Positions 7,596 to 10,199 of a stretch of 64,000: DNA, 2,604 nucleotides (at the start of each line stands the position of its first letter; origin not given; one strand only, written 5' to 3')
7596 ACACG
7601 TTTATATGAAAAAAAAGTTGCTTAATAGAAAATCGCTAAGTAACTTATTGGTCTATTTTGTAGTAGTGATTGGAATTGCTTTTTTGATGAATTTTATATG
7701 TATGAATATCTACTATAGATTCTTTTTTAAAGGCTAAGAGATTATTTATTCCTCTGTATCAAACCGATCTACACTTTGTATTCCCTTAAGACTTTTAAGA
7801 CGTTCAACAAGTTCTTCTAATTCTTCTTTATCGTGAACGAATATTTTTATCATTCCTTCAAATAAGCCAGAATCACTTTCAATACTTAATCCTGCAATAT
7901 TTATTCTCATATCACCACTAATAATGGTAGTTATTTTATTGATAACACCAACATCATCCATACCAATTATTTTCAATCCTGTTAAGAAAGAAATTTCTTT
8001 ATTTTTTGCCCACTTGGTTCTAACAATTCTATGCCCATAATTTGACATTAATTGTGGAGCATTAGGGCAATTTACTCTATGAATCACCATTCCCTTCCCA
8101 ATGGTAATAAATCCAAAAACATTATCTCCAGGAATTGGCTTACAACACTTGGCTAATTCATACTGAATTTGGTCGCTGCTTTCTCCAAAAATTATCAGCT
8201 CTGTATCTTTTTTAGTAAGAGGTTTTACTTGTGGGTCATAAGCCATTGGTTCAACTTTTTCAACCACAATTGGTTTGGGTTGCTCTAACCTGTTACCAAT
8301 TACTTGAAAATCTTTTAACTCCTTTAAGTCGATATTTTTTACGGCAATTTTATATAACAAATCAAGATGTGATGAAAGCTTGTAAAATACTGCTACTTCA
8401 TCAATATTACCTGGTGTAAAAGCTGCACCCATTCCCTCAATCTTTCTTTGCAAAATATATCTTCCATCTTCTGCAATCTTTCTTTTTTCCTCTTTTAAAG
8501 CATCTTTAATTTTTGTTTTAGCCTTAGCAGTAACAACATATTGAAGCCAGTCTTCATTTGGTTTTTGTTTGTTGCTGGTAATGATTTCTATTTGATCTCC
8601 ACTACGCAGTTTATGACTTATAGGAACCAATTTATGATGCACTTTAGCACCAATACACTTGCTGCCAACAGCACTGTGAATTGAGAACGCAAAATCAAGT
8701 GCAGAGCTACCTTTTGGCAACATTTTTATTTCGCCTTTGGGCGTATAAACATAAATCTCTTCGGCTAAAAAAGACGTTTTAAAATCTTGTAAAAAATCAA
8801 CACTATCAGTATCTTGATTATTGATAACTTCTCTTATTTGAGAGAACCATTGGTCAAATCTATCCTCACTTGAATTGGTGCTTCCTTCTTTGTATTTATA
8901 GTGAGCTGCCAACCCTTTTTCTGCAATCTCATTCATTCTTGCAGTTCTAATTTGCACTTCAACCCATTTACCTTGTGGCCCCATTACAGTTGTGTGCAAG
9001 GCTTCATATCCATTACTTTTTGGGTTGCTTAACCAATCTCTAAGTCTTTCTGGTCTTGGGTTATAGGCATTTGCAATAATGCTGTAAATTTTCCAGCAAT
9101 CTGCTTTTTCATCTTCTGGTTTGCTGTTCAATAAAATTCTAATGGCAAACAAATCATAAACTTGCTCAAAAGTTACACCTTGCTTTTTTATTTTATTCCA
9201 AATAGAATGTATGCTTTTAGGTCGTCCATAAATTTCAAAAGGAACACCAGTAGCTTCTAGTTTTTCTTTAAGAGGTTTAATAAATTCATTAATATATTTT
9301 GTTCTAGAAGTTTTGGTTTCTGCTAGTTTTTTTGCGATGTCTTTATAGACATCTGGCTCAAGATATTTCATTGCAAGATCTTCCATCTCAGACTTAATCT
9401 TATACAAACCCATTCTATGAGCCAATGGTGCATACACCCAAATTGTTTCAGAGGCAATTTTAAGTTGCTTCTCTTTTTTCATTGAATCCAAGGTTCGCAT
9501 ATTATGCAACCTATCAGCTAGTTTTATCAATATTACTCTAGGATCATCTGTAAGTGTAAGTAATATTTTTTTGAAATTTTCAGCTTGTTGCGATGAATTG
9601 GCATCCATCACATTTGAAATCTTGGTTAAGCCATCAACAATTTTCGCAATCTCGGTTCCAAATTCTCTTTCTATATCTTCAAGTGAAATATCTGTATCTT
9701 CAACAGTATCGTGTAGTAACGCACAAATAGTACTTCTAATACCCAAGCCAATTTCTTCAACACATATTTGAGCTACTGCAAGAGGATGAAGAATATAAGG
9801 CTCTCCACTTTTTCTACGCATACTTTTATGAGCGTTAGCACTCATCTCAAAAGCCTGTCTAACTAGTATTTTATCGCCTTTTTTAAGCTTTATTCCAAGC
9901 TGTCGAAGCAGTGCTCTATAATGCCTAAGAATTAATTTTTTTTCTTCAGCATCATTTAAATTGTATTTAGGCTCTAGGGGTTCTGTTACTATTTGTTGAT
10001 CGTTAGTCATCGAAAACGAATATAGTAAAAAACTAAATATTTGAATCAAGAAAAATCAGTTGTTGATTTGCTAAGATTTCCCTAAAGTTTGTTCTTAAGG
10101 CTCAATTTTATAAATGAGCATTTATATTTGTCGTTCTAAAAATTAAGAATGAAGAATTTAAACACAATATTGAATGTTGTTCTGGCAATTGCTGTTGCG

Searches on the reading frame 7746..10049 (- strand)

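Call 75: search_protein_families(library=pfam, proteins=[window:7746-10049:-], max_evalue=0.00001)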
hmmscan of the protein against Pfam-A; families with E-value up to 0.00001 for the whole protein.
window:7746-10049:- (767 aa): 5 families
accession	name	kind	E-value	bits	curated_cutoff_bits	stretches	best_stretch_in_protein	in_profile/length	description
PF13328.12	HD_4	-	1.6e-42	145.3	27.2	1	66-215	1-155/156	HD domain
PF04607.23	RelA_SpoT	-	8.6e-37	126.3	27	1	275-389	1-111/113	Region found in RelA / SpoT proteins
PF02824.27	TGS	-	2.6e-20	72.7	22.2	1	432-491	1-60/60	TGS domain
PF13291.12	ACT_4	-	1.6e-15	58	27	1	687-762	4-80/80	ACT domain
PF01966.28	HD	-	7.8e-08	33.1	22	1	86-184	2-116/116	HD domain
